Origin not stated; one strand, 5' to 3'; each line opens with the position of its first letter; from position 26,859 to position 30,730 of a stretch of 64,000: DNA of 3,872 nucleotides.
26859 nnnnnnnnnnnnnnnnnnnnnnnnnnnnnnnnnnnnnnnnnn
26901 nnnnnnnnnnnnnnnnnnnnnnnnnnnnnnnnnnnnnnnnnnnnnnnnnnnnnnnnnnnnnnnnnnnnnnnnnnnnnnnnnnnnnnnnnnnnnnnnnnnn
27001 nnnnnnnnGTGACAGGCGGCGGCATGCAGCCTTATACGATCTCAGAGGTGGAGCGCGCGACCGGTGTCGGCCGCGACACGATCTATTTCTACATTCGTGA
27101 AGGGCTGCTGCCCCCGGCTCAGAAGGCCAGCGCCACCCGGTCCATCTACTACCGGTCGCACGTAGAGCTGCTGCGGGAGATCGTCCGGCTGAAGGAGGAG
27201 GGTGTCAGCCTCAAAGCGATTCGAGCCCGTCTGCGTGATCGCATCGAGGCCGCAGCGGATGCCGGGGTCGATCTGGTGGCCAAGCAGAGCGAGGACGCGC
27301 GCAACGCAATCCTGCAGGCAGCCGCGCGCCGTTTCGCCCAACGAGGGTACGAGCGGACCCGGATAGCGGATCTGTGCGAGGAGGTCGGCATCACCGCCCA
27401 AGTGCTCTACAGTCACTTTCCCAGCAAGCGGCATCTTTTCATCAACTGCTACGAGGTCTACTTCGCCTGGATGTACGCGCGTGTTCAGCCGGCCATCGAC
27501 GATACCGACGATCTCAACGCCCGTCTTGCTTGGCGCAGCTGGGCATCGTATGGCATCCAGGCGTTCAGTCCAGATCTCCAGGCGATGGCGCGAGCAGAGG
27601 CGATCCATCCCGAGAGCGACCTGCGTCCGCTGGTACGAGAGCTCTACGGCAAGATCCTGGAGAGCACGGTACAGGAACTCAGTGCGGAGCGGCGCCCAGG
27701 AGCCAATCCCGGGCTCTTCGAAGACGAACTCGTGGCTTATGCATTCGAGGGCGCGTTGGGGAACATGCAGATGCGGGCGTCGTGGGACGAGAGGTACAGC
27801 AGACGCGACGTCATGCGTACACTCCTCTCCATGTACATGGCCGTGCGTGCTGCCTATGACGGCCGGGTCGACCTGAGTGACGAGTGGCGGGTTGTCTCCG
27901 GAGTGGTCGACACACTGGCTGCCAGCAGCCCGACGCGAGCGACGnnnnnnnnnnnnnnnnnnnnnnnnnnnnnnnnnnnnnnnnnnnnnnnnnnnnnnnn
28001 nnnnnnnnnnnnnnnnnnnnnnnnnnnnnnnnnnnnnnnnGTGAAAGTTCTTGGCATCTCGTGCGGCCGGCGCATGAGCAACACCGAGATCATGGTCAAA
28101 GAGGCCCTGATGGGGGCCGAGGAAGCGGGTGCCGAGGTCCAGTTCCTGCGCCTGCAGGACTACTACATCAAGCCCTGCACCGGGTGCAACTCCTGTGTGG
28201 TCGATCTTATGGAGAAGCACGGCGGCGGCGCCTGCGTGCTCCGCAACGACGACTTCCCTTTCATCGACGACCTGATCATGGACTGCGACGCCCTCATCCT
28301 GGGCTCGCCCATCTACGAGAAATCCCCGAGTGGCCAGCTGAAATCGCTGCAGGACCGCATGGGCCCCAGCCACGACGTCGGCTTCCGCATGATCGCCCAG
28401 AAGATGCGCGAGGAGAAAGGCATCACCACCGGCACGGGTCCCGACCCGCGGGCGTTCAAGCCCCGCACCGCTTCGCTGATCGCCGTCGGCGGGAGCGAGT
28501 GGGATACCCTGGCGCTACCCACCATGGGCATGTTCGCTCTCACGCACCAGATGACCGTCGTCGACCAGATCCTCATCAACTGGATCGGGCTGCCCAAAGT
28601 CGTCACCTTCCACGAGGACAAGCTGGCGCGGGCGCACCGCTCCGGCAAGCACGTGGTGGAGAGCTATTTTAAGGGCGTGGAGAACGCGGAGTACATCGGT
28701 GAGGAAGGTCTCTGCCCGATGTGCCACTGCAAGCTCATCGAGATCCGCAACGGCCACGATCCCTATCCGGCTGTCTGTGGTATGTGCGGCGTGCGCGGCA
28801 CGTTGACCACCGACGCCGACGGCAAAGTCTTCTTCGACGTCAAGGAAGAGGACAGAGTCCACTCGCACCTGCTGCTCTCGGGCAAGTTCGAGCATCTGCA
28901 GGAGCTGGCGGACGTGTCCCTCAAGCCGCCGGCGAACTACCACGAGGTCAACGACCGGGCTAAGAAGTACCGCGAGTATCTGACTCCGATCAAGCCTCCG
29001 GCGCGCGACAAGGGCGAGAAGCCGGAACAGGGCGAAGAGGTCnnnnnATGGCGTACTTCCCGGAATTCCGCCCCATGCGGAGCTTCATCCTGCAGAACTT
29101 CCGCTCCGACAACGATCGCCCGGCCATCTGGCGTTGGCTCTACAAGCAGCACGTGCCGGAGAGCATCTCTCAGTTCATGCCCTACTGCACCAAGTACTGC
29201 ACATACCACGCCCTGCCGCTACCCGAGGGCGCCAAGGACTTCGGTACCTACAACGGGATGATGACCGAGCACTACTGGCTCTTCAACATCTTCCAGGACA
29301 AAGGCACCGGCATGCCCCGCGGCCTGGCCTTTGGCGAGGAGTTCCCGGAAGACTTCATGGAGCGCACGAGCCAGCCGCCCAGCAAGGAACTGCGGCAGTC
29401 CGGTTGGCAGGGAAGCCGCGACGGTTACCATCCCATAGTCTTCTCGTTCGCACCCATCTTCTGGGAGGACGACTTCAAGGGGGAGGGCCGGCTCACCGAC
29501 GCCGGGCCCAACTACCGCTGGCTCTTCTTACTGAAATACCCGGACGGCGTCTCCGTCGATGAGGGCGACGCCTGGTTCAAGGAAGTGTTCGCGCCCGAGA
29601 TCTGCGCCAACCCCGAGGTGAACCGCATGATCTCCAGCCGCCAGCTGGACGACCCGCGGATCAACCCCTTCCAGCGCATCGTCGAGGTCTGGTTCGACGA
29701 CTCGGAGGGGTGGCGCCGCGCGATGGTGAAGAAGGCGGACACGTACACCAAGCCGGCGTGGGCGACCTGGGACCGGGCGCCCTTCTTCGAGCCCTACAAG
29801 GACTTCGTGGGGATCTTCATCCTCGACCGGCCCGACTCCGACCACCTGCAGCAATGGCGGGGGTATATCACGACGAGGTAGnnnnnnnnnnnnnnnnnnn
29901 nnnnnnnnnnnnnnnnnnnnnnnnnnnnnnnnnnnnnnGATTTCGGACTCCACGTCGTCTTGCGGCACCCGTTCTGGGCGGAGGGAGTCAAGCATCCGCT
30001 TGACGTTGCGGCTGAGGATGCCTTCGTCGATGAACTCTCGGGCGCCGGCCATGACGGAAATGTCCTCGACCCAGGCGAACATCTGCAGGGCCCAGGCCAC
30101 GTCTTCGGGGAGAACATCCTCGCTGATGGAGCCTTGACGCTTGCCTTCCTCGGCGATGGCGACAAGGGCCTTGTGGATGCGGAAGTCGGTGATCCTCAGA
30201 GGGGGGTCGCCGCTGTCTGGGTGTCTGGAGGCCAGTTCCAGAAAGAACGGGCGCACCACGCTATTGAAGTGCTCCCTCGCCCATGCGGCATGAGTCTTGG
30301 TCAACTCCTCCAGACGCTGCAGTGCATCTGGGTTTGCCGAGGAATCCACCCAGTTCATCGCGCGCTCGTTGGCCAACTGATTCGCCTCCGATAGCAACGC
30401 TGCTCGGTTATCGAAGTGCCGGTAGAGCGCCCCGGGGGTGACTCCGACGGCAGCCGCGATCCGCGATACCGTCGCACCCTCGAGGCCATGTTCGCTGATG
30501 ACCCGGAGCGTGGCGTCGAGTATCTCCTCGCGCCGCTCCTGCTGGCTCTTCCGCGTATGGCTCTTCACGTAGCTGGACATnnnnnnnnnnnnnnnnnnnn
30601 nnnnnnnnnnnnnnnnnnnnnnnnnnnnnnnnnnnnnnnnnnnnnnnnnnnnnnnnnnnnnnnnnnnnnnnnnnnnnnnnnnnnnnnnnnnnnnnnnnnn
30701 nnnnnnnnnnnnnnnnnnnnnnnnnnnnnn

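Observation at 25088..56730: Possible anaerobic methoxy-aromatic / trihydroxybenzene catabolic neighbourhood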

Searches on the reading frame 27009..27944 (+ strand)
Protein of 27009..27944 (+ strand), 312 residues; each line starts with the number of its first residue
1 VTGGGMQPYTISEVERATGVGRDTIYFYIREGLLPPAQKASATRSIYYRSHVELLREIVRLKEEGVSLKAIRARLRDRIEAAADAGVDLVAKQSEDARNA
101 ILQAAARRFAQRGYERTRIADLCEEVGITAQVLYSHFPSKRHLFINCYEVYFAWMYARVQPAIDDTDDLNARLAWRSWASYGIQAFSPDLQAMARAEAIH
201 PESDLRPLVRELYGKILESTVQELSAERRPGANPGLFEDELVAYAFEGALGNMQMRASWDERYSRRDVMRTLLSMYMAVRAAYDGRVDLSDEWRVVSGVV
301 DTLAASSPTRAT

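Call 5: search_protein_families(library=pfam, proteins=[window:27009-27944:+])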
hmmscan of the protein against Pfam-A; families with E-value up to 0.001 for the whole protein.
window:27009-27944:+ (312 aa): 4 families
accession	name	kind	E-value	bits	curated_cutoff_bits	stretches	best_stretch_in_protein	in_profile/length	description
PF00440.29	TetR_N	-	1.2e-17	63.9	24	1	101-145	1-45/47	Bacterial regulatory proteins, tetR family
PF13411.12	MerR_1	-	8.4e-17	61.5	21.6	1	9-76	1-67/69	MerR HTH family regulatory protein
PF00376.29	MerR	-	1.5e-09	38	28.2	1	10-44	1-35/38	MerR family regulatory protein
PF12728.13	HTH_17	-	4.5e-06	27.3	27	1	9-48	2-38/51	Helix-turn-helix domain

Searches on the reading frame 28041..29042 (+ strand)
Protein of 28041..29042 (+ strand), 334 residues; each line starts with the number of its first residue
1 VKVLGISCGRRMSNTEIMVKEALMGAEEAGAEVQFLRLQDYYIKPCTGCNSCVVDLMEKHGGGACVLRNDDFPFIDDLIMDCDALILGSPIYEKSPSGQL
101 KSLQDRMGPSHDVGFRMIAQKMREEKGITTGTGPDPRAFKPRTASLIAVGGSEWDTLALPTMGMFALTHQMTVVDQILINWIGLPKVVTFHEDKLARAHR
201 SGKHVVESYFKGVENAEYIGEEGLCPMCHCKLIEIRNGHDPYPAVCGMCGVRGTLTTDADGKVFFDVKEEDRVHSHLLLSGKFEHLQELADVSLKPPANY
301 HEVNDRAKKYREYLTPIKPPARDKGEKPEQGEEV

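Call 5: search_protein_families(library=pfam, proteins=[window:28041-29042:+])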
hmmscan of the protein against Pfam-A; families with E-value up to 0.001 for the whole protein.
window:28041-29042:+ (334 aa): 1 family
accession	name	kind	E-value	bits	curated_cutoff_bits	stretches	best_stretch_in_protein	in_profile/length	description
PF03358.20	FMN_red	-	5.8e-17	62.1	24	1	1-174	1-140/152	NADPH-dependent FMN reductase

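Call 13: search_solved_structures(query=window:28041-29042:+, max_evalue=0.01)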
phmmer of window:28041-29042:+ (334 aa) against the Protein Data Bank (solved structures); distinct sequences matched with E-value up to 0.01: 2.
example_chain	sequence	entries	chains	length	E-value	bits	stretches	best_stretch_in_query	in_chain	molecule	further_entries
7d38_A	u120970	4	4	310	4.9e-64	220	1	1-319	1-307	Cd1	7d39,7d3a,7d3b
1rli_A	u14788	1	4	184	0.00015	24.4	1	1-136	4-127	Trp Repressor Binding Protein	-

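Call 41: search_protein_families(library=ncbifam, proteins=[window:28041-29042:+], max_evalue=0.00001)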
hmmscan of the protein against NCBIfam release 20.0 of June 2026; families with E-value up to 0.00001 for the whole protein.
window:28041-29042:+ (334 aa): 0 families

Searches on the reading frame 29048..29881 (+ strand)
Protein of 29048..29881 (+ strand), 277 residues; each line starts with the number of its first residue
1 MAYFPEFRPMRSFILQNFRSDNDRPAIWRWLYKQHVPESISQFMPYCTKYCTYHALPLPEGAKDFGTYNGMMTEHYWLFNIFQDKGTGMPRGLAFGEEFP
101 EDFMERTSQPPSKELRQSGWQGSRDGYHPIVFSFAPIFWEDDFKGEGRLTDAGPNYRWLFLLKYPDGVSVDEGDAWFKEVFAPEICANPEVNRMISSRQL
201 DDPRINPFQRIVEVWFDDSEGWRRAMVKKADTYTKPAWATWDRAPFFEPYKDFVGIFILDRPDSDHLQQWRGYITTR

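Call 5: search_protein_families(library=pfam, proteins=[window:29048-29878:+])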
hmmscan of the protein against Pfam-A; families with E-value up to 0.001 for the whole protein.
window:29048-29878:+ (277 aa): 1 family
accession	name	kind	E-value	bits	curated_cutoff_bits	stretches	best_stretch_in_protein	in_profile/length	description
PF18232.7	Chalcone_N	-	9.3e-26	90.7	25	1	7-104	1-94/102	Chalcone isomerase N-terminal domain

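Call 12: search_solved_structures(query=window:29048-29878:+, max_evalue=0.01, show_alignments=1)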
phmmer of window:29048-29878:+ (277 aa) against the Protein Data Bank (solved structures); distinct sequences matched with E-value up to 0.01: 4.
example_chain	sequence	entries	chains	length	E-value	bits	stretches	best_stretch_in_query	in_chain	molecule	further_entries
4d06_A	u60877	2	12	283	1.5e-52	182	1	6-277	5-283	CHALCONE ISOMERASE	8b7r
3zph_A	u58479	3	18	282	1.9e-52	181.6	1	6-277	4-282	CHALCONE ISOMERASE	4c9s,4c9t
4d4f_A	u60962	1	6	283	1.4e-51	178.7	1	6-277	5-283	CHALCONE ISOMERASE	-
8b7u_A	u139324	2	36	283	3.1e-51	177.6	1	6-277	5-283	Chalcone isomerase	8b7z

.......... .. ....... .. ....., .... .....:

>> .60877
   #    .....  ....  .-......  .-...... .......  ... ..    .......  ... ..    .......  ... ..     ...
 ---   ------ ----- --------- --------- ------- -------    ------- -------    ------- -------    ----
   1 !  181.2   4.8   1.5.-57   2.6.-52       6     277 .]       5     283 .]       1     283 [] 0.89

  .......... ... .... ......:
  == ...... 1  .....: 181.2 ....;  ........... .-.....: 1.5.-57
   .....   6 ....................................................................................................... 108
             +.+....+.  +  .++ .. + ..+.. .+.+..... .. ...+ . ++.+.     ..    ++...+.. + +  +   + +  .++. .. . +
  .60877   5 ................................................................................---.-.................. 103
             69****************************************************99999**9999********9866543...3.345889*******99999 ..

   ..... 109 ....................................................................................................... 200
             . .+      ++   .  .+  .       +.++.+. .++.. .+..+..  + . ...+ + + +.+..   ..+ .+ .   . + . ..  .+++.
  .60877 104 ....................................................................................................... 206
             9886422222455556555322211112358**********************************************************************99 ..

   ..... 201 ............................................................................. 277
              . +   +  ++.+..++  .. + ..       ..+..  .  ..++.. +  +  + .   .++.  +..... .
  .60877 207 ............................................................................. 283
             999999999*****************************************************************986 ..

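Call 14: find_encoding_contigs(protein=window:29048-29881:+, flank=10000, max_places=6)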
Protein window:29048-29881:+ (277 aa): no gene with exactly this product is on record in the collection.

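Call 49: find_homologous_proteins(query=window:29048-29878:+, max_evalue=1e-10)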
Query window:29048-29878:+ (277 aa): 82 proteins with E <= 1e-10 among 196 candidates.
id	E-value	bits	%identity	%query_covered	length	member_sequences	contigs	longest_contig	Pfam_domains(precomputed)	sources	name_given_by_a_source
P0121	1.8e-176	604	89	100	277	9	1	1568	PF18232.9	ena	-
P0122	6.1e-175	599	87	100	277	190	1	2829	PF18232.9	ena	-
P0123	6.0e-173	592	86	100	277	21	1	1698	PF18232.9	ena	-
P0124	8.6e-166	569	87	97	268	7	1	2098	PF18232.9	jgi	jgi:hypothetical protein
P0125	9.8e-165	565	83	100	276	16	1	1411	PF18232.9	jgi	-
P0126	2.2e-164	564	83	100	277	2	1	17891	PF18232.9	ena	-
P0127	3.0e-162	557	84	97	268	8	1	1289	PF18232.9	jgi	jgi:hypothetical protein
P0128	2.8e-157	541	81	100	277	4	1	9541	PF18232.9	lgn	-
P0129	1.5e-156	538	79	100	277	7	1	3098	PF18232.9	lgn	-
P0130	4.5e-155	534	81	100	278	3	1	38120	PF18232.9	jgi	jgi:hypothetical protein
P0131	2.0e-148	512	75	100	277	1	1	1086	PF18232.9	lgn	-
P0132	6.0e-148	510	75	100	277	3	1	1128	PF18232.9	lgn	-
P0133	6.0e-145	500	75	99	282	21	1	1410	PF18232.9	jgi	jgi:hypothetical protein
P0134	9.0e-141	487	71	100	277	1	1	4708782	PF18232.9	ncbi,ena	-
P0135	1.2e-138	480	71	100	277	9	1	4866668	PF18232.9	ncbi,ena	-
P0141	1.5e-132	460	85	79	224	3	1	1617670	PF18232.9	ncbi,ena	-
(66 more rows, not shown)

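Call 50: find_encoding_contigs(protein=P0141, flank=10000, max_places=1)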
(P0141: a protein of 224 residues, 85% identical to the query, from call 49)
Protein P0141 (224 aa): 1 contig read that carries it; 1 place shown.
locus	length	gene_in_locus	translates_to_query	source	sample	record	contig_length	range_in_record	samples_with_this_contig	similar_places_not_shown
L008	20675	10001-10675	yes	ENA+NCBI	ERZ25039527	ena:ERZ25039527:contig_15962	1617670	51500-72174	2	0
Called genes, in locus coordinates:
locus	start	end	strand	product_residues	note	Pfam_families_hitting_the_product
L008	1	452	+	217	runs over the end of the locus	PF00702:Hydrolase, PF13419:HAD_2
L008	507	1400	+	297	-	PF13411:MerR_1, PF00440:TetR_N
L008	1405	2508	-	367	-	PF10509:GalKase_gal_bdg, PF00288:GHMP_kinases_N, PF08544:GHMP_kinases_C (weak)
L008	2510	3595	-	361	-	PF01087:GalP_UDP_transf, PF02744:GalP_UDP_tr_C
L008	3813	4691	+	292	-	PF02653:BPD_transp_2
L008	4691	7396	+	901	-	PF02653:BPD_transp_2, PF13481:AAA_25 (faint), PF00005:ABC_tran, PF13191:AAA_16 (faint), PF13304:AAA_21 (faint), PF13476:AAA_23 (faint), PF12399:BCA_ABC_TP_C, PF00005:ABC_tran, +2 more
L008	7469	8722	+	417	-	PF13433:Peripla_BP_5, PF13458:Peripla_BP_6, PF01094:ANF_receptor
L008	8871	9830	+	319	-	PF03358:FMN_red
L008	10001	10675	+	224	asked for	PF18232:Chalcone_N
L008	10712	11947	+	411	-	PF01208:URO-D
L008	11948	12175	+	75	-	PF12797:Fer4_2 (faint), PF12837:Fer4_6 (faint), PF13237:Fer4_10 (weak), PF00037:Fer4 (weak), PF14697:Fer4_21 (weak), PF12838:Fer4_7 (weak), PF13187:Fer4_9 (weak)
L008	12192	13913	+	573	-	PF00890:FAD_binding_2, PF01266:DAO, PF07992:Pyr_redox_2 (faint), PF02910:Succ_DH_flav_C (weak)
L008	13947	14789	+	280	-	PF18089:DAPG_hydrolase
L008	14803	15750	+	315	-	PF13411:MerR_1, PF00440:TetR_N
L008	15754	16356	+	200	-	PF02525:Flavodoxin_2, PF03358:FMN_red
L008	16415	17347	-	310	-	PF02775:TPP_enzyme_C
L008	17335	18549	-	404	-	PF01855:POR_N, PF17147:PFOR_II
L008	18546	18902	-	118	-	PF00037:Fer4 (weak)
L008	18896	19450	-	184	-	PF01558:POR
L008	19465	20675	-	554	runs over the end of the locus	PF00501:AMP-binding, PF13193:AMP-binding_C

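Call 51: find_encoding_contigs(protein=P0134, flank=10000, max_places=1)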
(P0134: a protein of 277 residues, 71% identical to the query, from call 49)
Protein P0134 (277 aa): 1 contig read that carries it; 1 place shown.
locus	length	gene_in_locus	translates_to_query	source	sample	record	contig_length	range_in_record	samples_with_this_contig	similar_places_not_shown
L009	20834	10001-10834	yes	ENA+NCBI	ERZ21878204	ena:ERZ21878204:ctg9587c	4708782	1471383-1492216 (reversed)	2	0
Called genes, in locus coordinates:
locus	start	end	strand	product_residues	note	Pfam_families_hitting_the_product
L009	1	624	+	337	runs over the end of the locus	PF00072:Response_reg, PF13487:HD_5, PF01966:HD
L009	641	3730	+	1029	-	PF00072:Response_reg, PF08447:PAS_3, PF00512:HisKA, PF02518:HATPase_c, PF00072:Response_reg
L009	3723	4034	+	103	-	-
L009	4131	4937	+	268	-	PF01627:Hpt (weak), PF00072:Response_reg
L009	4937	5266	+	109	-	PF01627:Hpt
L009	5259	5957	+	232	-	PF00072:Response_reg, PF00486:Trans_reg_C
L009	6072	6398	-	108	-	PF01638:HxlR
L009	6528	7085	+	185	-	PF14512:TM1586_NiRdase (weak), PF00881:Nitroreductase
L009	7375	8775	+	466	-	PF00158:Sigma54_activat, PF14532:Sigma54_activ_2, PF07724:AAA_2 (weak), PF07728:AAA_5 (weak), PF25601:AAA_lid_14, PF02954:HTH_8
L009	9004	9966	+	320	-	PF03358:FMN_red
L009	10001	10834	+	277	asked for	PF18232:Chalcone_N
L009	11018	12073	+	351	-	PF00480:ROK (faint), PF00871:Acetate_kinase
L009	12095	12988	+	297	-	PF01515:PTA_PTB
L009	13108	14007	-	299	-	PF00126:HTH_1, PF03466:LysR_substrate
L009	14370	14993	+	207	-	-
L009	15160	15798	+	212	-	-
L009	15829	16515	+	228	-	PF01656:CbiA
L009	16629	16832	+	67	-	PF12797:Fer4_2 (faint), PF12837:Fer4_6 (faint), PF13183:Fer4_8 (faint), PF13237:Fer4_10, PF14697:Fer4_21 (weak), PF00037:Fer4 (weak), PF12838:Fer4_7, PF13187:Fer4_9, +3 more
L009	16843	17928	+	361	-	PF01855:POR_N, PF17147:PFOR_II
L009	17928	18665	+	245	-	PF02775:TPP_enzyme_C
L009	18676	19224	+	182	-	PF01558:POR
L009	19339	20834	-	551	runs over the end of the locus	PF13556:HTH_30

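Call 52: find_encoding_contigs(protein=P0130, flank=10000, max_places=1)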
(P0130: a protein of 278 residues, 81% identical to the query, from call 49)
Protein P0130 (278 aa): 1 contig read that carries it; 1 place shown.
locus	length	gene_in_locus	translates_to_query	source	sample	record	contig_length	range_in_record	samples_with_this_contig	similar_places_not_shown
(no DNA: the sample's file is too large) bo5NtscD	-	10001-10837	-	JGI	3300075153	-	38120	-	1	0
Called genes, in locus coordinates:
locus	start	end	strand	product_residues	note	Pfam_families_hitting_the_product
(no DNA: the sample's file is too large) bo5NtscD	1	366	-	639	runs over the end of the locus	PF00724:Oxidored_FMN, PF03486:HI0933_like, PF07992:Pyr_redox_2, PF00890:FAD_binding_2, PF12831:FAD_oxidored, PF13450:NAD_binding_8, PF13738:Pyr_redox_3, PF00070:Pyr_redox, +3 more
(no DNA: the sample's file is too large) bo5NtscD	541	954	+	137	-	PF12172:zf-ChsH2, PF01796:OB_ChsH2_C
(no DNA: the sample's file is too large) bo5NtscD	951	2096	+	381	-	PF00108:Thiolase_N, PF02803:Thiolase_C, PF22691:Thiolase_C_1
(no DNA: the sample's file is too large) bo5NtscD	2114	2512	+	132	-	PF13468:Glyoxalase_3 (weak), PF13669:Glyoxalase_4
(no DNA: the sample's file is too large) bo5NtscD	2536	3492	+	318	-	PF16113:ECH_2 (weak), PF00378:ECH_1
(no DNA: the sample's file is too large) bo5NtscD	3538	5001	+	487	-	PF00070:Pyr_redox (faint), PF00890:FAD_binding_2, PF01266:DAO (weak), PF01946:Thi4 (weak), PF07992:Pyr_redox_2 (weak), PF12831:FAD_oxidored, PF13450:NAD_binding_8 (weak), PF01266:DAO (weak), +3 more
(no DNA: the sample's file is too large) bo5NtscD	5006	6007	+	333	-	PF05853:BKACE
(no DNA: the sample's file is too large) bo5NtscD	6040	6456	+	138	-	PF12172:zf-ChsH2 (weak), PF01796:OB_ChsH2_C (weak)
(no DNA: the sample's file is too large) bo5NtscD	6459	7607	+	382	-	PF00108:Thiolase_N, PF02803:Thiolase_C, PF22691:Thiolase_C_1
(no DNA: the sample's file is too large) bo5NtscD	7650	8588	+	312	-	PF00378:ECH_1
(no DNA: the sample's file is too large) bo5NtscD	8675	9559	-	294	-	PF01344:Kelch_1, PF13415:Beta-prop_FBX42, PF13418:Beta-prop_TYW4, PF24681:Kelch_KLHDC2_KLHL20_DRC7, PF24981:Beta-prop_ATRN-LZTR1, PF24981:Beta-prop_ATRN-LZTR1, PF13415:Beta-prop_FBX42, PF24681:Kelch_KLHDC2_KLHL20_DRC7, +6 more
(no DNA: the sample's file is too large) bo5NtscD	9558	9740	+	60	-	-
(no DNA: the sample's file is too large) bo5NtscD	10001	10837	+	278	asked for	PF18232:Chalcone_N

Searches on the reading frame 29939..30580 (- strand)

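Call 5: search_protein_families(library=pfam, proteins=[window:29939-30580:-])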
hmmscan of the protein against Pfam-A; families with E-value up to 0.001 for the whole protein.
window:29939-30580:- (214 aa): 1 family
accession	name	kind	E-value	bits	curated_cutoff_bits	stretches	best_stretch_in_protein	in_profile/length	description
PF00440.29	TetR_N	-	1.6e-16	60.3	24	1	20-65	1-46/47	Bacterial regulatory proteins, tetR family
